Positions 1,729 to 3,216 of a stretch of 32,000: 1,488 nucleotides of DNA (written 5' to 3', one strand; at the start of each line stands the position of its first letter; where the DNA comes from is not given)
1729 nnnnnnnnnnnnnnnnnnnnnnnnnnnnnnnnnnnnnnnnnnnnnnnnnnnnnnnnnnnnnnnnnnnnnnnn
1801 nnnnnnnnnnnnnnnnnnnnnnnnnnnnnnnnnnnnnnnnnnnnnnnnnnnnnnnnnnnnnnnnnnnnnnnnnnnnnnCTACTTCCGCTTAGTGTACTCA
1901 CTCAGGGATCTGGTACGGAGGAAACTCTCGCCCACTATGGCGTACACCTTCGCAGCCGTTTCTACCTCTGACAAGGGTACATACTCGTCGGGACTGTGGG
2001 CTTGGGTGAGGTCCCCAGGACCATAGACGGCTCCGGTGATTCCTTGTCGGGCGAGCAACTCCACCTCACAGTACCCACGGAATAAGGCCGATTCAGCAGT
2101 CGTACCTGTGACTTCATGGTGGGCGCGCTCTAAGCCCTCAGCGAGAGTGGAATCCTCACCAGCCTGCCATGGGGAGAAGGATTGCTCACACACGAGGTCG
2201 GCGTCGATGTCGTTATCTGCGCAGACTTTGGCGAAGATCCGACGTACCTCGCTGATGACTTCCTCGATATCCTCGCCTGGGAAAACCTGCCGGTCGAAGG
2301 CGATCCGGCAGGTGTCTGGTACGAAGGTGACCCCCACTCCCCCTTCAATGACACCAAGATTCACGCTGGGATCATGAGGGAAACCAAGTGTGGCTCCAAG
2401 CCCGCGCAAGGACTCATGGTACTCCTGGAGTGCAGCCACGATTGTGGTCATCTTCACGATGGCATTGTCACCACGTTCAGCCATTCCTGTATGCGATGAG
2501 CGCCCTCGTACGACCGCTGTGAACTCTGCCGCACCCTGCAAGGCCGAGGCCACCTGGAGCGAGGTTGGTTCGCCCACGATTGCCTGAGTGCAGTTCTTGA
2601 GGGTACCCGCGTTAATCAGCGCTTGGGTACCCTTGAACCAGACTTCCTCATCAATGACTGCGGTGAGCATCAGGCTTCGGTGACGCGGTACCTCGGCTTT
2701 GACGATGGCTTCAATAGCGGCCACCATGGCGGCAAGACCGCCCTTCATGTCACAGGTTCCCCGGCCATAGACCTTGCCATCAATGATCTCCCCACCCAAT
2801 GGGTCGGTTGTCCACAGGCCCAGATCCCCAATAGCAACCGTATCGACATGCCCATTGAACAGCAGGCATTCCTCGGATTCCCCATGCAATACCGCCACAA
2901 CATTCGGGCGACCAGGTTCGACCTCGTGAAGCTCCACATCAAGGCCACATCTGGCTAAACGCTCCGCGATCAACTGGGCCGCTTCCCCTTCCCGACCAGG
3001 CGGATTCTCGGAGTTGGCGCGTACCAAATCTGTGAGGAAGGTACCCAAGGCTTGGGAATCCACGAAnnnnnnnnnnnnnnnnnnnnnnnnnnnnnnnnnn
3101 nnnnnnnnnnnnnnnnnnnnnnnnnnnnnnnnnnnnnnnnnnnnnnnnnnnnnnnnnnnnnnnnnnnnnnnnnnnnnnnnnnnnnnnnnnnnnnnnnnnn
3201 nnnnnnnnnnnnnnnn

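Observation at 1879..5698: ABC-importer ATPase fused in-frame to an intact M20 amidohydrolase: an import-and-deacylate operon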

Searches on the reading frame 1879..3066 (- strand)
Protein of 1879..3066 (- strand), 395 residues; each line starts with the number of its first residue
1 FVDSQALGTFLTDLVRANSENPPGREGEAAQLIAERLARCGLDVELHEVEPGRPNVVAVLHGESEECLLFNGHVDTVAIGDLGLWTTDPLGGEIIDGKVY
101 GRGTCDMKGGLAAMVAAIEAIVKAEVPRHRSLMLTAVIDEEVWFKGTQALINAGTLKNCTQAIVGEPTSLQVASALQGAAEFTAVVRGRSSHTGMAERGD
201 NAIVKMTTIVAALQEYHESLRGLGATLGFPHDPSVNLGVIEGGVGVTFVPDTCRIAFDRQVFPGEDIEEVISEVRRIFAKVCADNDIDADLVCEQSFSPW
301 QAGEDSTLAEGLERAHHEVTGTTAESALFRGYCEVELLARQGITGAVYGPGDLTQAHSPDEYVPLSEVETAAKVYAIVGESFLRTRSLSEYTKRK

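Call 16: search_solved_structures(query=window:1879-3066:-, max_evalue=0.00001)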
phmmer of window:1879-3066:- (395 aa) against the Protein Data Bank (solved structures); distinct sequences matched with E-value up to 0.00001: 29.
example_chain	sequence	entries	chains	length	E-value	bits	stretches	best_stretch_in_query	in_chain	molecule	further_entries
7uoi_A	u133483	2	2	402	9.7e-39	136.5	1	10-367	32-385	succinyl-diaminopimelate desuccinylase | Probable succinyl-diaminopimelate desuccinylase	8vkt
7rsf_A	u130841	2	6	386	5.5e-29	104.4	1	24-367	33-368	Acetylornithine deacetylase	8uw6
3ic1_A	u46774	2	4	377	4.7e-27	98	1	10-375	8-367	Succinyl-diaminopimelate desuccinylase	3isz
5vo3_A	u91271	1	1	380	4.8e-27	98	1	10-375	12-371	Succinyl-diaminopimelate desuccinylase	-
4h2k_A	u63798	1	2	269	2.6e-24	89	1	10-171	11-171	Succinyl-diaminopimelate desuccinylase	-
3pfo_A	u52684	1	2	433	4.5e-23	84.9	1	52-368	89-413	putative acetylornithine deacetylase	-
8f8o_A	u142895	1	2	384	1.4e-21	80.1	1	31-386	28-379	Succinyl-diaminopimelate desuccinylase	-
7t1q_A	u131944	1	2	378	3.1e-21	78.9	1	31-383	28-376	Succinyl-diaminopimelate desuccinylase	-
1vgy_A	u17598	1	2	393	1.5e-17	66.7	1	13-376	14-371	succinyl-diaminopimelate desuccinylase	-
3ct9_A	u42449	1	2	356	1.6e-17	66.7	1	65-278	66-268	Acetylornithine deacetylase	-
3tx8_A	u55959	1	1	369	1.6e-17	66.7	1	20-373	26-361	Succinyl-diaminopimelate desuccinylase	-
4ppz_A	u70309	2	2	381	2.9e-17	65.8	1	13-376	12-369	Succinyl-diaminopimelate desuccinylase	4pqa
4o23_A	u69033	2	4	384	2.9e-17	65.8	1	13-376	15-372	Succinyl-diaminopimelate desuccinylase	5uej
7lgp_A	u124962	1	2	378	2.9e-17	65.8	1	14-210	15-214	Succinyl-diaminopimelate desuccinylase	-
4onw_A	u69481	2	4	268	1e-16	64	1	18-171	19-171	Succinyl-diaminopimelate desuccinylase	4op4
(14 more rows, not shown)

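Call 18: search_protein_families(library=ncbifam, proteins=[window:1879-3066:-], max_evalue=1e-10)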
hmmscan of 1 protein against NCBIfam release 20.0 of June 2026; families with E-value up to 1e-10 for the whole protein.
window:1879-3066:- (395 aa): 44 families (the best 25 are shown)
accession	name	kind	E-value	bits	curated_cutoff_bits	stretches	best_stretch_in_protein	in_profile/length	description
TIGR01910.1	DapE-ArgE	subfamily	6.7e-84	282.2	217.6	1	10-374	3-373/373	ArgE/DapE family deacylase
TIGR01892.1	AcOrn-deacetyl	equivalog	1.7e-61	208.3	297.7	1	31-374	22-360/365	acetylornithine deacetylase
NF006399.0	PRK08651.1-2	equivalog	2.1e-58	198.3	381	2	7-216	6-216/405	succinyl-diaminopimelate desuccinylase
NF006365.0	PRK08588.1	subfamily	2e-57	195.2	289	1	9-384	11-382/383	succinyl-diaminopimelate desuccinylase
NF009555.0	PRK13004.1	equivalog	3.1e-57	194.2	321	1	7-383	17-396/399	YgeY family selenium metabolism-linked hydrolase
NF009558.0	PRK13013.1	equivalog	1.6e-52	178.7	428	1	9-385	20-426/429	acetylornithine deacetylase/succinyl-diaminopimelate desuccinylase family protein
NF006400.0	PRK08651.1-3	equivalog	3e-52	177.8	374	1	10-382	15-406/410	succinyl-diaminopimelate desuccinylase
NF005710.0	PRK07522.1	subfamily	2.8e-51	174.9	412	1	31-374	33-380/391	acetylornithine deacetylase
NF003474.0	PRK05111.1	equivalog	1.3e-48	165.8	460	1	31-374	37-372/383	acetylornithine deacetylase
NF006370.0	PRK08596.1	equivalog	7.8e-48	163.1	412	1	9-375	21-412/425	acetylornithine deacetylase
NF005373.0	PRK06915.1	equivalog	8.4e-47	160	428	1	52-377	79-412/422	peptidase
TIGR03526.1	selenium_YgeY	hypoth_equivalog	2.9e-46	158.1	321.5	1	7-379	15-390/395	YgeY family selenium metabolism-linked hydrolase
NF005306.0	PRK06837.1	subfamily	4.1e-46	157.7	376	1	52-377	82-416/427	ArgE/DapE family deacylase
NF006402.0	PRK08651.1-5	equivalog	1.1e-42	146.3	369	1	10-374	8-359/369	succinyl-diaminopimelate desuccinylase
TIGR01900.1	dapE-gram_pos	equivalog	2.7e-41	141.7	304.2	1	11-375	9-346/351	succinyl-diaminopimelate desuccinylase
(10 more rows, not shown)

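Call 35: find_related_loci(query=A2, collection=genome_contigs, flank=10000)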
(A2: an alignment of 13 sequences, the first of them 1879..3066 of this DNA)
Query A2 (395 aa) in genome_contigs; peptide patterns used: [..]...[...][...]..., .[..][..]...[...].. (x = any residue, [..] = any of these).
600 stretches matched a pattern (row limit reached: there are more); 591 encode a relative of the query (tblastn E <= 1e-3); the best 80 are kept; 80 distinct loci.
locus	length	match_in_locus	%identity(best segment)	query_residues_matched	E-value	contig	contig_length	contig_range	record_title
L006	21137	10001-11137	36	2-378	6e-54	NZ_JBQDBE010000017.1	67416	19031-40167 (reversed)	MAG: Gulosibacter sp. isolate AOP35_05H_surf _bin _23 AOP35_05H_surf.bin.23_17, whole genome shotgun sequence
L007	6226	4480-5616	32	14-394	1e-52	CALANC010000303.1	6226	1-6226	MAG: uncultured Desulfobacterales bacterium isolate N4_Bin_METABAT__72_1 genome assembly, contig: c_000007876943, whole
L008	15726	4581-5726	31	1-383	8e-51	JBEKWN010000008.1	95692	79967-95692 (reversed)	MAG: Thermodesulfobacteriota bacterium isolate SPRUCE 629 SPRUCE_629_8, whole genome shotgun sequence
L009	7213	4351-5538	32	1-383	1e-50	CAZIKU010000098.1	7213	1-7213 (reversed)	MAG TPA_asm: uncultured Klebsiella sp. isolate SRP193358_co1_781 genome assembly, contig: NODE_32244_length_7213_cov_5.5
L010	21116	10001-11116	34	2-382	3e-50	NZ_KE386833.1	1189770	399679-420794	Pseudonocardia spinosispora DSM 44797 G406DRAFT_scaffold00001.1, whole genome shotgun sequence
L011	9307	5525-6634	31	10-381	3e-49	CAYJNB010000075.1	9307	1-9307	MAG TPA_asm: uncultured Treponemataceae bacterium isolate ERP123703_co3_90 genome assembly, contig: NODE_8985_length_930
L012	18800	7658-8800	32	1-383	5e-49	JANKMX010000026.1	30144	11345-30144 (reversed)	MAG: Gudongella sp. isolate M17C-05 NODE_26_length_30144_cov_4.233374, whole genome shotgun sequence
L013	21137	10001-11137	35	2-375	2e-48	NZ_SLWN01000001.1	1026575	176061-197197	Kribbella steppae strain VKM Ac-2572 Ga0310570_101, whole genome shotgun sequence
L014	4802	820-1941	30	1-382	3e-48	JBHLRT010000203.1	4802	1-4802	MAG: Candidatus Thorarchaeota archaeon isolate TM1S.7 TM1S.7@61492, whole genome shotgun sequence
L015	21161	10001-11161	32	5-386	8e-48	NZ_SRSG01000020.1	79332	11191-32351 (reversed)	Halalkalirubrum salinum strain N1521 NODE_22_length_79236_cov_115.548012, whole genome shotgun sequence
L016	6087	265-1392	32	14-389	3e-47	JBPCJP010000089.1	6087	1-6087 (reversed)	MAG: Gemmatimonadaceae bacterium isolate TH_ant_mag_29 S1Ck127_5902050_flag_0_multi_9.8300_len_6087, whole genome shotgu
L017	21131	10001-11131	35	14-385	5e-47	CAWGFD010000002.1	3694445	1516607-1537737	MAG: uncultured Actinomycetota bacterium isolate MFD01721.bin.1.99 genome assembly, contig: contig_9310, whole genome sh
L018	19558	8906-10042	33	2-382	5e-47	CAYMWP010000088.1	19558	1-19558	MAG TPA_asm: uncultured Anaerolineales bacterium isolate binchicken_co334_151 genome assembly, contig: NODE_4783_length_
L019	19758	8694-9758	33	13-382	9e-46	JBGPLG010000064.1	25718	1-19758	MAG: Gemmatimonadota bacterium isolate OBJ_0618_7090110_268 k141_69249_length_25718_cov_21.8111, whole genome shotgun se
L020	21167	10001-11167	31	1-383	8e-46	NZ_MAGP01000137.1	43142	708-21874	Micromonospora chalcea strain DSM 43026 Cont54, whole genome shotgun sequence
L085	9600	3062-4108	32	14-375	5e-35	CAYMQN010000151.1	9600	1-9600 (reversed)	MAG TPA_asm: uncultured Desulfobacteraceae bacterium isolate SRP332253_co1_130 genome assembly, contig: NODE_11924_lengt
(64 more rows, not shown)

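Call 39: find_related_loci(query=A3, collection=metagenome_contigs, flank=8000)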
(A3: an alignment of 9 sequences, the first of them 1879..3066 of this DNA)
Query A3 (395 aa) in metagenome_contigs; peptide patterns used: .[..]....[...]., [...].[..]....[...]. (x = any residue, [..] = any of these).
600 stretches matched a pattern (row limit reached: there are more); 364 encode a relative of the query (tblastn E <= 1e-3); the best 80 are kept; 80 distinct loci.
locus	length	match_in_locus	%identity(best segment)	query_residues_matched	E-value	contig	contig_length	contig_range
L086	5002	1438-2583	66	2-383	8e-170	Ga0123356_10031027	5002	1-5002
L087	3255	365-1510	66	2-383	5e-174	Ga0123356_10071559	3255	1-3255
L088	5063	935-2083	66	1-383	2e-168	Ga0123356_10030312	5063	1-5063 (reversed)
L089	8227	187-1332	66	2-383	5e-164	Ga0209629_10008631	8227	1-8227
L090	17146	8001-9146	64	2-383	1e-159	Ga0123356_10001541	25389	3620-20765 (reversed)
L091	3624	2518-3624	65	2-370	1e-152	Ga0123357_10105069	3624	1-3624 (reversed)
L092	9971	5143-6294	52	1-384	2e-135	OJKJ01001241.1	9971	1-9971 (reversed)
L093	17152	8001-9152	52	1-384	2e-135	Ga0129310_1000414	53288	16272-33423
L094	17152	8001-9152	52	1-384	2e-135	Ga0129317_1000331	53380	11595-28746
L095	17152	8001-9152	52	1-384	1e-135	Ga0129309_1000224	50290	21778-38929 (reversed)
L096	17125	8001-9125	47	10-384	9e-125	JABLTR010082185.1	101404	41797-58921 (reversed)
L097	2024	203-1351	47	2-385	3e-119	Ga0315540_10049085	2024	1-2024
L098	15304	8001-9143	48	3-384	7e-112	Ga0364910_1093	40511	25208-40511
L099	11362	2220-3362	47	3-384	1e-111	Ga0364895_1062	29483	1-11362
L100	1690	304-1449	45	2-384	5e-119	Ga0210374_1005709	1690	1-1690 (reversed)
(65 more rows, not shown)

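Call 42: search_protein_families(library=pfam, proteins=[L093:4934-6232:-, L093:6582-7850:+, L093:9304-10731:+, L093:11032-12069:-, L096:6256-7626:-, L096:9409-10938:+, L098:5978-7708:+, L098:9234-10088:+, L098:10420-11784:+, L098:5165-5800:+], max_evalue=0.00001)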
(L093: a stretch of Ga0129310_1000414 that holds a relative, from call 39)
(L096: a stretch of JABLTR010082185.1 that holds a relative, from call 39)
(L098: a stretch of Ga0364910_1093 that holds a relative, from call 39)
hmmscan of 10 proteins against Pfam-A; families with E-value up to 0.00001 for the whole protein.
L093:4934-6232:- (432 aa): 2 families
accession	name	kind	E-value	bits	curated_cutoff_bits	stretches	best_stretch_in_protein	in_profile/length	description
PF13411.12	MerR_1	-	6.7e-11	42.6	21.6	1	18-83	1-67/69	MerR HTH family regulatory protein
PF00376.29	MerR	-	7.4e-06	26.1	28.2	0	19-47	1-29/38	MerR family regulatory protein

L093:6582-7850:+ (422 aa): 1 family
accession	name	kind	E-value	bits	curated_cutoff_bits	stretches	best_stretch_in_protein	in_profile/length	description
PF00815.25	Histidinol_dh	-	6.6e-144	480.3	27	1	13-418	6-410/411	Histidinol dehydrogenase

L093:9304-10731:+ (475 aa): 2 families
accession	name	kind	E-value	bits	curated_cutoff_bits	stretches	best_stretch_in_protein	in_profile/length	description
PF13347.12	MFS_2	-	2.1e-70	237.9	27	1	16-447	1-427/427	MFS/sugar transport protein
PF07690.21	MFS_1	-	3e-19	69.6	33.4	1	25-363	9-323/347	Major Facilitator Superfamily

L093:11032-12069:- (345 aa): 2 families
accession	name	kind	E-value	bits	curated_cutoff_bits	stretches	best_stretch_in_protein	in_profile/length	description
PF03102.20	NeuB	-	4.5e-76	255.9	22.1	1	33-274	2-241/241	NeuB family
PF08666.17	SAF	-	1e-09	39.2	21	1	288-345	1-62/63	SAF domain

L096:6256-7626:- (456 aa): 1 family
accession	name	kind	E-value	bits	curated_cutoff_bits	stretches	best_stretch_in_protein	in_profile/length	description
PF01554.23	MatE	-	9.6e-42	142.9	24.9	2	21-181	1-161/161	MatE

L096:9409-10938:+ (509 aa): 1 family
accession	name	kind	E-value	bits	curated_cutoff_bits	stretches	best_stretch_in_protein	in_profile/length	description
PF00474.23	SSF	-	5e-19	68.9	22.8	1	57-438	15-406/406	Sodium:solute symporter family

L098:5978-7708:+ (576 aa): 3 families
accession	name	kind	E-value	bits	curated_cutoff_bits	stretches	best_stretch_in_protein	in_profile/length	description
PF00015.26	MCPsignal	-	1.3e-55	188.3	34.6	1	345-525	2-168/172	Methyl-accepting chemotaxis protein (MCP) signalling domain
PF12729.13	4HB_MCP_1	-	6.3e-46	156.6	27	1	9-189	1-181/181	Four helix bundle sensory module for signal transduction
PF02203.21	TarH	-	2.2e-10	41.1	25.2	1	7-176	2-175/177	Tar ligand binding domain homologue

L098:9234-10088:+ (284 aa): 0 families

L098:10420-11784:+ (454 aa): 1 family
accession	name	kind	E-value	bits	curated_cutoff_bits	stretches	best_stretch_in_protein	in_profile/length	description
PF02133.21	Transp_cyt_pur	-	1.2e-65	222.5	23.5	1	11-428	2-440/440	Permease for cytosine/purines, uracil, thiamine, allantoin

L098:5165-5800:+ (211 aa): 2 families
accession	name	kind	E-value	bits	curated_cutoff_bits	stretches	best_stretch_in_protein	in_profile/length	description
PF00440.29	TetR_N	-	9.4e-11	41.8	24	1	14-57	4-47/47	Bacterial regulatory proteins, tetR family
PF08359.16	TetR_C_4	-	6.2e-08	33.3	21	1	77-189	20-131/133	YsiA-like protein, C-terminal region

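Call 43: search_protein_families(library=pfam, proteins=[L098:12073-12834:+, L098:12827-13486:+, L098:4251-4949:+, L098:9234-10088:+, L099:3460-4332:+, L099:6437-7216:+, L099:7252-7872:+, L096:11026-11952:-, L096:5406-5861:+, L092:6298-7794:+], max_evalue=0.01)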
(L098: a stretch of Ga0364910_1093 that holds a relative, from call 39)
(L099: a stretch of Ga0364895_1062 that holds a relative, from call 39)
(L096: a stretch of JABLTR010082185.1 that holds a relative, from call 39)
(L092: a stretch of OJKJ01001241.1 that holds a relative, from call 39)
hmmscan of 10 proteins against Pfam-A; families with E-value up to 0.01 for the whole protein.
L098:12073-12834:+ (253 aa): 1 family
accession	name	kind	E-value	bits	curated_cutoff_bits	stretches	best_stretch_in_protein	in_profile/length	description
PF19842.5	YqeC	-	1.2e-40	139.5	27.6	1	22-169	3-145/145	YqeC protein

L098:12827-13486:+ (219 aa): 3 families
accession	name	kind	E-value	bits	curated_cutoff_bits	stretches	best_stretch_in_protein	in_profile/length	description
PF12804.13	NTP_transf_3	-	1.2e-38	133.2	27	1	22-184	1-158/160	MobA-like NTP transferase domain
PF01128.25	IspD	-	1.5e-08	35.1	27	1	20-139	1-119/221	2-C-methyl-D-erythritol 4-phosphate cytidylyltransferase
PF02348.25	CTP_transf_3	-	0.0012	19.1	22.6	1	35-140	14-117/217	Cytidylyltransferase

L098:4251-4949:+ (232 aa): 3 families
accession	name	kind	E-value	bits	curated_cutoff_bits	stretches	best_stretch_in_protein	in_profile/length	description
PF00486.34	Trans_reg_C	-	1.1e-30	106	26.2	1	153-228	2-77/77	Transcriptional regulatory protein, C terminal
PF00072.30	Response_reg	-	1.2e-29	103.1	30.2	1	6-118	1-111/111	Response regulator receiver domain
PF23198.2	PDE8A_N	-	0.0087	16.4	29.6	0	6-88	13-96/147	PDE8A-like, N-terminal domain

L098:9234-10088:+ (284 aa): 1 family
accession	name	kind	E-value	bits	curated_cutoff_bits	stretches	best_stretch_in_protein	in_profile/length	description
PF11136.13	DUF2889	-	1.2e-05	26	25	1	215-276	57-118/123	Protein of unknown function (DUF2889)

L099:3460-4332:+ (290 aa): 1 family
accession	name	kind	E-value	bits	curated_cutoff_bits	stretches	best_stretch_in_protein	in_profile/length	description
PF11136.13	DUF2889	-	1.6e-07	32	25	1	205-278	46-120/123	Protein of unknown function (DUF2889)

L099:6437-7216:+ (259 aa): 1 family
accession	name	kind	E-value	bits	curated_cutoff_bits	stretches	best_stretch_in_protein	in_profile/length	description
PF19842.5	YqeC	-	2.3e-42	145.1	27.6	1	29-175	3-145/145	YqeC protein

L099:7252-7872:+ (206 aa): 4 families
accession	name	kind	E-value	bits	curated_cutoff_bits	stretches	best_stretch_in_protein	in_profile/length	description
PF12804.13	NTP_transf_3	-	2.2e-35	122.6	27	1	9-170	1-157/160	MobA-like NTP transferase domain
PF01128.25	IspD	-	2.6e-07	31.1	27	1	8-122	2-115/221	2-C-methyl-D-erythritol 4-phosphate cytidylyltransferase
PF02348.25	CTP_transf_3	-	8.8e-05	22.8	22.6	1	22-129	14-119/217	Cytidylyltransferase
PF01983.22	CofC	-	0.0064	16.2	22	1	51-135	46-123/217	Guanylyl transferase CofC like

L096:11026-11952:- (308 aa): 1 family
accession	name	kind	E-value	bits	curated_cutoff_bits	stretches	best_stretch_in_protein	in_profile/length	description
PF05050.19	Methyltransf_21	-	9.2e-08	32.8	22.7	1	137-274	1-156/173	Methyltransferase FkbM domain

L096:5406-5861:+ (151 aa): 2 families
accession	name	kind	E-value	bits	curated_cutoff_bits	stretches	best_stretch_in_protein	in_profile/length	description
PF00011.27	HSP20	-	7.6e-22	77.8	20.8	1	45-149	1-101/102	Hsp20/alpha crystallin family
PF17886.7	ArsA_HSP20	-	7.1e-07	29.1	22.5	1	50-132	1-62/63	HSP20-like domain found in ArsA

L092:6298-7794:+ (498 aa): 3 families
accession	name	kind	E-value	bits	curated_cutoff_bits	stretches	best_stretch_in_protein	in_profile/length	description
PF13347.12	MFS_2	-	3.9e-72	243.6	27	1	39-470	1-427/427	MFS/sugar transport protein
PF07690.21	MFS_1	-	1e-19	71.2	33.4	1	48-386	9-323/347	Major Facilitator Superfamily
PF12832.13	MFS_1_like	-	1e-06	28.5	25.2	1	57-424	21-362/373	MFS_1 like family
